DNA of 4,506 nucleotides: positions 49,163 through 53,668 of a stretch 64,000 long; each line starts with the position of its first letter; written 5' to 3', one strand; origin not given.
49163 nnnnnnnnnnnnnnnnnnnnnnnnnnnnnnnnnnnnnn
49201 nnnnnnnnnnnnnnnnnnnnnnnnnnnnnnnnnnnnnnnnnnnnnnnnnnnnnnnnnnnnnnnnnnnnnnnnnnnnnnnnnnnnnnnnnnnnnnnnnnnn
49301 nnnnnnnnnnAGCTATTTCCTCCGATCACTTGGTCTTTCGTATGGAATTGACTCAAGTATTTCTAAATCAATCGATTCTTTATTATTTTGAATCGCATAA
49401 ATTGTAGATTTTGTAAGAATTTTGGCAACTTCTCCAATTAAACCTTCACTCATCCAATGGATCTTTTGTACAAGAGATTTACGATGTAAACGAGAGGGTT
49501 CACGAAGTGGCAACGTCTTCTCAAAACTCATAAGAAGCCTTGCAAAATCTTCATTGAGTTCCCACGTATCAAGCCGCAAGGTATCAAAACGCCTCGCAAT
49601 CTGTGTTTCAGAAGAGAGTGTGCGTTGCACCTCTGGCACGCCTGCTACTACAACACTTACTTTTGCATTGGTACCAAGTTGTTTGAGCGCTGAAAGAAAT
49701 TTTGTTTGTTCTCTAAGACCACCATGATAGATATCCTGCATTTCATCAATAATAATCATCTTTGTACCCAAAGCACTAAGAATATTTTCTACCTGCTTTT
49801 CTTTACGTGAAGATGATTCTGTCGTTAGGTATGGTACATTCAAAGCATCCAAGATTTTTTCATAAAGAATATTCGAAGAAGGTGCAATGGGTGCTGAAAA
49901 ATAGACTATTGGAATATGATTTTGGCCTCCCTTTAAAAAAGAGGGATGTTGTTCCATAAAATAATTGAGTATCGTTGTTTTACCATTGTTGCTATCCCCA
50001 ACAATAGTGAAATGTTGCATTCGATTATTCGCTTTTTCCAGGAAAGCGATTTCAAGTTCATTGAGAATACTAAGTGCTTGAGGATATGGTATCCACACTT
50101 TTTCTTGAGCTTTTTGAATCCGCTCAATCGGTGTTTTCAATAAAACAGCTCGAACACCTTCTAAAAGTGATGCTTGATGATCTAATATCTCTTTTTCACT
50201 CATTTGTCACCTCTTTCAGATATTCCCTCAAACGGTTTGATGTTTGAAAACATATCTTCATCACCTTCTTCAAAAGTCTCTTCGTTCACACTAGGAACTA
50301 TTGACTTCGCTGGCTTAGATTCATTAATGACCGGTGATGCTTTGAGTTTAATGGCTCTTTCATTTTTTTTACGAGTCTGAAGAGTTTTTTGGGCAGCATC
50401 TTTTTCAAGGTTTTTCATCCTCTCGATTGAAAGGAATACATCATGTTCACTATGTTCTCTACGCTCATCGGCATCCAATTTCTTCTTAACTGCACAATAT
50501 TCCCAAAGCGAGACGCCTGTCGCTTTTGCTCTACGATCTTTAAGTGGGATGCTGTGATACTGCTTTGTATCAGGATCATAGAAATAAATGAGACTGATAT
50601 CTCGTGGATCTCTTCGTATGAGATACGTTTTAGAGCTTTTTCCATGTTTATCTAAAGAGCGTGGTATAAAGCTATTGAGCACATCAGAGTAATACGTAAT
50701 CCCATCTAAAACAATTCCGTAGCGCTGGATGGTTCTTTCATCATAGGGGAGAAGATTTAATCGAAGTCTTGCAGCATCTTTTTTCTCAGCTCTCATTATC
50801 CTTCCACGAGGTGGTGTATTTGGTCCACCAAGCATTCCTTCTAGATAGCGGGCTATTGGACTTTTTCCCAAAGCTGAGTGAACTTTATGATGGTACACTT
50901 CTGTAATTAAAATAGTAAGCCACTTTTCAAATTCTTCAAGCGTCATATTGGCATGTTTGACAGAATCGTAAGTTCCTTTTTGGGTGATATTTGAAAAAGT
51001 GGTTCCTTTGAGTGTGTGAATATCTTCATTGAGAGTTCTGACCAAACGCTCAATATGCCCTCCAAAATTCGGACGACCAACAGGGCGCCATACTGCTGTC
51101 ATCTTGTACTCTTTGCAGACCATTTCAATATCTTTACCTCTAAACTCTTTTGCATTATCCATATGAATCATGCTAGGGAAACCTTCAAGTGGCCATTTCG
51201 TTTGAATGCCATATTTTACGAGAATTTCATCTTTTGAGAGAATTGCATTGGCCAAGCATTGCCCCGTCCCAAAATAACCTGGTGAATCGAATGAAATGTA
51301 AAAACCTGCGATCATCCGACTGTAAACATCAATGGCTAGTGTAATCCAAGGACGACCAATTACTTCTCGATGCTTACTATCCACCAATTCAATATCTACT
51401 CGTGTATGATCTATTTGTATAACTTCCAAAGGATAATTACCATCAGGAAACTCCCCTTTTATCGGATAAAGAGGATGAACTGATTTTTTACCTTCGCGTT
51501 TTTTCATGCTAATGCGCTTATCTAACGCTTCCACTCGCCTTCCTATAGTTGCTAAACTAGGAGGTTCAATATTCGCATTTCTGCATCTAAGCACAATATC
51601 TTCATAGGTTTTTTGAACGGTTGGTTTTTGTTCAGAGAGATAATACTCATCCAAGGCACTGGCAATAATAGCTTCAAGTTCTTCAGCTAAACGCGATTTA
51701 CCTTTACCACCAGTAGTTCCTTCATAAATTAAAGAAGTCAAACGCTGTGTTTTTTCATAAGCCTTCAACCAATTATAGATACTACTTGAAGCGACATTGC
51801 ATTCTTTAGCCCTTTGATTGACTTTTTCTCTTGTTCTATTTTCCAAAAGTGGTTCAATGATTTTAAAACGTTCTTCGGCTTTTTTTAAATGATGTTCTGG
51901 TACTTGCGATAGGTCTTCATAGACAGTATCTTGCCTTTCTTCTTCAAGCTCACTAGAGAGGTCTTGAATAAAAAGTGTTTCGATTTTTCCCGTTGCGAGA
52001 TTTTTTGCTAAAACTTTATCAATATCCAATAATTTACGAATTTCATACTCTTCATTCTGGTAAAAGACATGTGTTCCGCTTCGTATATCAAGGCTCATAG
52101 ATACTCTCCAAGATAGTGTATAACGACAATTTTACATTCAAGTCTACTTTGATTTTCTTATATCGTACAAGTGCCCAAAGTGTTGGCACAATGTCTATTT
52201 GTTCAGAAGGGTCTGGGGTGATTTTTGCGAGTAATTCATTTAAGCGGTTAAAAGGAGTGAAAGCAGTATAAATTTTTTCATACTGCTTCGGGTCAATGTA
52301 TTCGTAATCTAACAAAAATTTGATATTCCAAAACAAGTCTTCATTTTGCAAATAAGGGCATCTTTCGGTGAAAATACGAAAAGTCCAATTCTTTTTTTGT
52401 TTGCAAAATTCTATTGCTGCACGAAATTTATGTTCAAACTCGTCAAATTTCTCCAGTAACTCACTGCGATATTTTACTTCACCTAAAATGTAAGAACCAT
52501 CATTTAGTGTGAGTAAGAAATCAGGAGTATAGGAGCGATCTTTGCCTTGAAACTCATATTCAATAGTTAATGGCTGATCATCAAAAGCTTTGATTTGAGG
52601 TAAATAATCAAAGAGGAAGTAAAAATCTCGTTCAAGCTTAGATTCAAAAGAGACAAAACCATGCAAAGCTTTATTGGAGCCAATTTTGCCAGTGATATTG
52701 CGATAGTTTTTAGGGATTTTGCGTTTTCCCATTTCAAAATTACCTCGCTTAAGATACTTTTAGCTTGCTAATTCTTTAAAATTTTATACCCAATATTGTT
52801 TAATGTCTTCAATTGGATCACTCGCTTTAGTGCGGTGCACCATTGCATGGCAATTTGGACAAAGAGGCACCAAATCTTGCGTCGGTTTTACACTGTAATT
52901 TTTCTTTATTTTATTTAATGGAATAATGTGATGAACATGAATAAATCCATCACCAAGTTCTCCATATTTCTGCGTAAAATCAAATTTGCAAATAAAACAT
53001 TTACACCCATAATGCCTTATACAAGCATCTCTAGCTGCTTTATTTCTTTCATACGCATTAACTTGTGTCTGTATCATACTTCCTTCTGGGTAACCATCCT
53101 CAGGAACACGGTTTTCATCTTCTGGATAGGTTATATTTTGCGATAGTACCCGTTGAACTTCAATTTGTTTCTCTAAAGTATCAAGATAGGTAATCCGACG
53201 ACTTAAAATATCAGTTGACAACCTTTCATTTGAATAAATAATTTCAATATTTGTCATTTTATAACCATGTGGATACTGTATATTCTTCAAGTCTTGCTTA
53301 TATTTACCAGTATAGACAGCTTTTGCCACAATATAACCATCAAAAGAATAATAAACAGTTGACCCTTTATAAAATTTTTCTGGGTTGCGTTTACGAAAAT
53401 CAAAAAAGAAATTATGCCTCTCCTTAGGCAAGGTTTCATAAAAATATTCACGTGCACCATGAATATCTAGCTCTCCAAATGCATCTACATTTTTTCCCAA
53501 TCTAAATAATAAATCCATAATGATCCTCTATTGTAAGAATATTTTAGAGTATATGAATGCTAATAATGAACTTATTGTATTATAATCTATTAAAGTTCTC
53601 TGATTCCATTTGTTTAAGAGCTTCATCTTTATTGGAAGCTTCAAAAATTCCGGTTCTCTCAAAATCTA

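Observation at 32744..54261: Intact Tn7-like transposon in comM with neither TnsF nor CRISPR: candidate new comM-targeting pathway in Campylobacterota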

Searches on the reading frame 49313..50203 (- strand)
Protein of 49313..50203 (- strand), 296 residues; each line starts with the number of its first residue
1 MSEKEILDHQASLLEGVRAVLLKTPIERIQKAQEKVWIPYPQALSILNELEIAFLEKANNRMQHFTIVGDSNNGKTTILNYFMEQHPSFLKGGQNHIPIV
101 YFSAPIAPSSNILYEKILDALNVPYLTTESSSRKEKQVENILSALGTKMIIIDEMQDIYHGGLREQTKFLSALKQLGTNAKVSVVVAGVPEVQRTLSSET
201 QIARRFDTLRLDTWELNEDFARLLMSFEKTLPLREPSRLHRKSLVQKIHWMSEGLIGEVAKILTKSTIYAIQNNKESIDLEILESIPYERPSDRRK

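Call 6: search_protein_families(library=pfam, proteins=[window:49313-50203:-], max_evalue=0.01)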
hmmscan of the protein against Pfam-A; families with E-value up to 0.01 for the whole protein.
window:49313-50203:- (296 aa): 7 families
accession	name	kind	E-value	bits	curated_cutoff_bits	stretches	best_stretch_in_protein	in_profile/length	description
PF05621.17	TniB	-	1.9e-52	177.9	22.4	1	28-215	1-188/189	Bacterial TniB protein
PF13401.12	AAA_22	-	6e-15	56.1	27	1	63-196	6-130/130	AAA domain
PF13173.12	AAA_14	-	0.00016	22.1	27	1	66-217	6-126/129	AAA domain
PF03345.20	OST48_N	-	0.00034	20.4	36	1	45-156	96-202/246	OST48, N-terminal domain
PF13191.12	AAA_16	-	0.004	18.1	32.6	0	48-158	10-144/167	AAA ATPase domain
PF01637.24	ATPase_2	-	0.0056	17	33.2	0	49-178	5-140/225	ATPase domain predominantly from Archaea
PF19995.5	iSTAND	-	0.0073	17.1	24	0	50-157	13-124/163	inactive STAND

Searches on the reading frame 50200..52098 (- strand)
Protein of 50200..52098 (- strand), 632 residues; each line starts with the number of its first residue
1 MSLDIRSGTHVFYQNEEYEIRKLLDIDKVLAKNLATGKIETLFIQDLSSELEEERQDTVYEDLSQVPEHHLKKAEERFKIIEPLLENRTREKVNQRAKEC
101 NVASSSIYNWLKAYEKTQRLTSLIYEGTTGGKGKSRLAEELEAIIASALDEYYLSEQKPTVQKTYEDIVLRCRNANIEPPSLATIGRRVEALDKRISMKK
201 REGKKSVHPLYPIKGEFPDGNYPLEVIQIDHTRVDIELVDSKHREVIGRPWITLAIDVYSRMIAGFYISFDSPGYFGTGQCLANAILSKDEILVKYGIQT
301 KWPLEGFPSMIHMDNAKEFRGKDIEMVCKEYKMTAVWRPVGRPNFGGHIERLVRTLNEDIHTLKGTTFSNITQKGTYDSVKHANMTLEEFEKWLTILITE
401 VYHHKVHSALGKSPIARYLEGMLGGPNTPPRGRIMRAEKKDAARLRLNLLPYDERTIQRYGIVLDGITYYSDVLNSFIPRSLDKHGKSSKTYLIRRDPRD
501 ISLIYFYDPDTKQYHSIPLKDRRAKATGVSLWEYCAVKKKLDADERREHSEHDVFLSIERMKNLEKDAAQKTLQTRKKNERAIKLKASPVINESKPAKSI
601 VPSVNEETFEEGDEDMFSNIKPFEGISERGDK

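Call 6: search_protein_families(library=pfam, proteins=[window:50200-52098:-], max_evalue=0.01)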
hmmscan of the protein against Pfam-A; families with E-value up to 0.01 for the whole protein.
window:50200-52098:- (632 aa): 3 families
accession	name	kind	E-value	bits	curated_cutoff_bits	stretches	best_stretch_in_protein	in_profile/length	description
PF09299.17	Mu-transpos_C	-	7.6e-10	39.1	21.7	1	447-512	2-57/61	Mu transposase, C-terminal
PF09039.17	HTH_Tnp_Mu_2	-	6.4e-08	33.1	20.5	1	129-212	21-104/109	Mu DNA binding, I gamma subdomain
PF00665.32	rve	-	2.3e-05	25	32.6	1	223-343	4-102/102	Integrase core domain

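Call 97: search_dna_similar(query=window:50200-52098:-, collection=plasmids, mode=protein, max_rows=25, max_evalue=1e-20)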
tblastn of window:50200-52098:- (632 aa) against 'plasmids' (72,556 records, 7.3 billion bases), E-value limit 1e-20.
Records with a match: 4349; places in all: 4688; records where one place covers at least 80% of the query: 1218.
Best place of each record, by identity: <60% 4349.
By first word of the organism name: Klebsiella 1188; Escherichia 770; Salmonella 394; Enterobacter 253; Staphylococcus 253; Acinetobacter 129; Pseudomonas 117; Pseudosulfitobacter 99; Citrobacter 95; Enterococcus 82; and 161 more.
By predicted mobility (MOB-suite, as given by PLSDB): conjugative 2635; non-mobilizable 857; mobilizable 857.
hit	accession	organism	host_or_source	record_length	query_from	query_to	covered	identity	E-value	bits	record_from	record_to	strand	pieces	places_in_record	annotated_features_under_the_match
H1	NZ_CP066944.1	Xanthomonas campestris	Brassica oleracea var. capitata,Cell ...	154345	8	614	96%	38.4%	5e-126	417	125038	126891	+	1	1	Mu transposase C-terminal domain-containing protein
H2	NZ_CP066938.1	Xanthomonas campestris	Brassica oleracea var. capitata,Cell ...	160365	8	614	96%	38.4%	5e-126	417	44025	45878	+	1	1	Mu transposase C-terminal domain-containing protein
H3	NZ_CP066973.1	Xanthomonas campestris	Brassica oleracea var. capitata,Cell ...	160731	8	614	96%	38.4%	5e-126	417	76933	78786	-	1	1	Mu transposase C-terminal domain-containing protein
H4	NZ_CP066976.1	Xanthomonas campestris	Brassica oleracea var. capitata,Cell ...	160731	8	614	96%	38.4%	5e-126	417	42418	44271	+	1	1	Mu transposase C-terminal domain-containing protein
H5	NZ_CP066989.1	Xanthomonas campestris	Sisymbrium officinale (syn. ...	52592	8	614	96%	38.4%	5e-126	417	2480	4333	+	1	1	Mu transposase C-terminal domain-containing protein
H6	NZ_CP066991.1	Xanthomonas campestris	Sisymbrium officinale (syn. ...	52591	8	614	96%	38.4%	5e-126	417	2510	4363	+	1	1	Mu transposase C-terminal domain-containing protein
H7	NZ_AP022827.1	Nitrosophilus labii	-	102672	5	595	94%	37.7%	6e-107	362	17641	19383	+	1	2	Mu transposase C-terminal domain-containing protein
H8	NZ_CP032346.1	Azospirillum brasilense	soil sample,Agricultural field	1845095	3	572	90%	38.7%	2e-120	401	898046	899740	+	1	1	record has no annotation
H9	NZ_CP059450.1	Azospirillum brasilense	Prokaryotes,soil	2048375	3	572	90%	38.7%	3e-118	395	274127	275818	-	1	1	none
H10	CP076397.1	Acinetobacter nosocomialis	Homo sapiens,cell culture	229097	11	626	97%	35.5%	1e-108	367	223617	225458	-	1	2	DDE-type integrase/transposase/recombinase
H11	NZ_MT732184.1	Pseudomonas aeruginosa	-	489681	2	604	95%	36.1%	5e-112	377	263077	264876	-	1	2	Mu transposase C-terminal domain-containing protein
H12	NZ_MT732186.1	Pseudomonas aeruginosa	-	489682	2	604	95%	36.1%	5e-112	377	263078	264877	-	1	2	Mu transposase C-terminal domain-containing protein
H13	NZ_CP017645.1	Acinetobacter baumannii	Homo sapiens,cell culture,Bronchial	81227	11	626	97%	35.3%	2e-108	366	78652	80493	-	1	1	Mu transposase C-terminal domain-containing protein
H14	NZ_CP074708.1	Acinetobacter baumannii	-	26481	3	626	99%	34.9%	8e-109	367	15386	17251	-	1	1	Mu transposase C-terminal domain-containing protein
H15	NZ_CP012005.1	Acinetobacter baumannii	Homo sapiens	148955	3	626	99%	34.9%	8e-109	367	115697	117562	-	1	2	Mu transposase C-terminal domain-containing protein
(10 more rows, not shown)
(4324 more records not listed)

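Call 98: get_annotated_region(hit=H15, flank=9000)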
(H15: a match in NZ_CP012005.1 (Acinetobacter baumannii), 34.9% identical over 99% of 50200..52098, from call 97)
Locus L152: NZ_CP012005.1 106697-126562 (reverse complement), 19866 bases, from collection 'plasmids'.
description: Acinetobacter baumannii strain ATCC 17978-mff plasmid pAB3, complete sequence
organism: Acinetobacter baumannii (NCBI taxid 470)
taxonomy: Bacteria; Pseudomonadota; Gammaproteobacteria; Moraxellales; Moraxellaceae; Acinetobacter; Acinetobacter baumannii
host: -; source: Homo sapiens; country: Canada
typing (MOB-suite, as given by PLSDB): conjugative; replicon rep_cluster_1527; relaxase MOBP; mating-pair formation MPF_I
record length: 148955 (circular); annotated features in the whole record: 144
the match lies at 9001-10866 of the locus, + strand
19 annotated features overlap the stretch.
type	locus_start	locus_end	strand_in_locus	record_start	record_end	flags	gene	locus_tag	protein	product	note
CDS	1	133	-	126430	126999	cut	-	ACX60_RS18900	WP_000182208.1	TetR/AcrR family transcriptional regulator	GO:0006355 - regulation of DNA-templated transcription [Evidence IEA]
CDS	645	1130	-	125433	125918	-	-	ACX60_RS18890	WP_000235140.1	hypothetical protein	-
CDS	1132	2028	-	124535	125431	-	-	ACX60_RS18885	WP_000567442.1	DUF6685 family protein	-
CDS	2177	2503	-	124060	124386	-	-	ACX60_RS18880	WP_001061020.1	hypothetical protein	-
CDS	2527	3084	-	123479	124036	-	-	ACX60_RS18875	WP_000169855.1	TetR/AcrR family transcriptional regulator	GO:0006355 - regulation of DNA-templated transcription [Evidence IEA]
CDS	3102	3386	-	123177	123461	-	-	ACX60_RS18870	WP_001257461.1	hypothetical protein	-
CDS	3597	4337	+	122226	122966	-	-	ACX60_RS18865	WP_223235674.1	M48 family metallopeptidase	-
CDS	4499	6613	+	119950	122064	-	-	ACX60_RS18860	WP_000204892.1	ATP-binding protein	-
CDS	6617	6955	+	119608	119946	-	-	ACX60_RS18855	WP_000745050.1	hypothetical protein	-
CDS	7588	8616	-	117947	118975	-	-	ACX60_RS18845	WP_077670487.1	IS701-like element ISAba11 family transposase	GO:0006313 - DNA transposition [Evidence IEA]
CDS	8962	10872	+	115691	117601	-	-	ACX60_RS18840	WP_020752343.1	Mu transposase C-terminal domain-containing protein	GO:0015074 - DNA integration [Evidence IEA]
CDS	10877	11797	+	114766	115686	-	-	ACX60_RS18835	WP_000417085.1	TniB family NTP-binding protein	-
CDS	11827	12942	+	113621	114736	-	-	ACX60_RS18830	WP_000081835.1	TniQ family protein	-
CDS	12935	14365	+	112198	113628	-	-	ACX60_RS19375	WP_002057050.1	hypothetical protein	-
CDS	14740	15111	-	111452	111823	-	-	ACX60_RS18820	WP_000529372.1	hypothetical protein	-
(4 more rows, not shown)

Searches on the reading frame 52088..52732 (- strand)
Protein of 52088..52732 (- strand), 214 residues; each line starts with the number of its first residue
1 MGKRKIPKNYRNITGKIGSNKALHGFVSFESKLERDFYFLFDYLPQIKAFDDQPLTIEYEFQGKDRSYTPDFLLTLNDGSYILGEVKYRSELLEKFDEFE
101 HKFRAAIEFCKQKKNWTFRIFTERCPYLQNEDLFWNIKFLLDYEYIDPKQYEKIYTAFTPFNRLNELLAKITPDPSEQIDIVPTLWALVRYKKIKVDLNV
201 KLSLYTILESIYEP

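Call 6: search_protein_families(library=pfam, proteins=[window:52088-52732:-], max_evalue=0.01)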
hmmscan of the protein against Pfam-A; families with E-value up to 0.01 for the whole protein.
window:52088-52732:- (214 aa): 1 family
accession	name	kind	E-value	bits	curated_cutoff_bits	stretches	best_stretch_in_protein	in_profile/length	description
PF08722.17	Tn7_TnsA-like_N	-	2e-18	67.2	26.5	1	45-123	2-85/85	TnsA-like endonuclease N terminal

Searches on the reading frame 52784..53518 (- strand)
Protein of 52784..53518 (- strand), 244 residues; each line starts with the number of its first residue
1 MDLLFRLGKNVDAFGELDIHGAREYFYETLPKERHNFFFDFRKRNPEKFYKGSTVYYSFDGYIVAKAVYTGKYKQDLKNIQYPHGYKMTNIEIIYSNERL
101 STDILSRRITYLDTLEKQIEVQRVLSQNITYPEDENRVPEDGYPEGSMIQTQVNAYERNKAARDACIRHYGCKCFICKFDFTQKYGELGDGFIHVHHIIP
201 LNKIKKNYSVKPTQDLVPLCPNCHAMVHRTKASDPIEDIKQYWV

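Call 6: search_protein_families(library=pfam, proteins=[window:52784-53518:-], max_evalue=0.01)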
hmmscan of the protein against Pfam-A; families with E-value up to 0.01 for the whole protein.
window:52784-53518:- (244 aa): 1 family
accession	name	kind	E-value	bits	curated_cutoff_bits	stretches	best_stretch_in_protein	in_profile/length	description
PF01844.29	HNH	-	1e-06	29.2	21.4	1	174-229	1-46/47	HNH endonuclease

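Call 8: search_protein_families(library=ncbifam, proteins=[window:52784-53518:-], max_evalue=0.01)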
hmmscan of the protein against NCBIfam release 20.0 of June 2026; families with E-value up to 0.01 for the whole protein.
window:52784-53518:- (244 aa): 0 families

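Call 86: search_protein_families(library=padloc, proteins=[window:52784-53518:-], max_evalue=0.001)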
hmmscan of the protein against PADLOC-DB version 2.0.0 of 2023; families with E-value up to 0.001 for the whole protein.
window:52784-53518:- (244 aa): 1 family
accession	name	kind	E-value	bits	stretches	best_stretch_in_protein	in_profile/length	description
PDLC03656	mREase_IV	-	1.2e-05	23.2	1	182-234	214-262/277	Type IV methyl-directed restriction enzyme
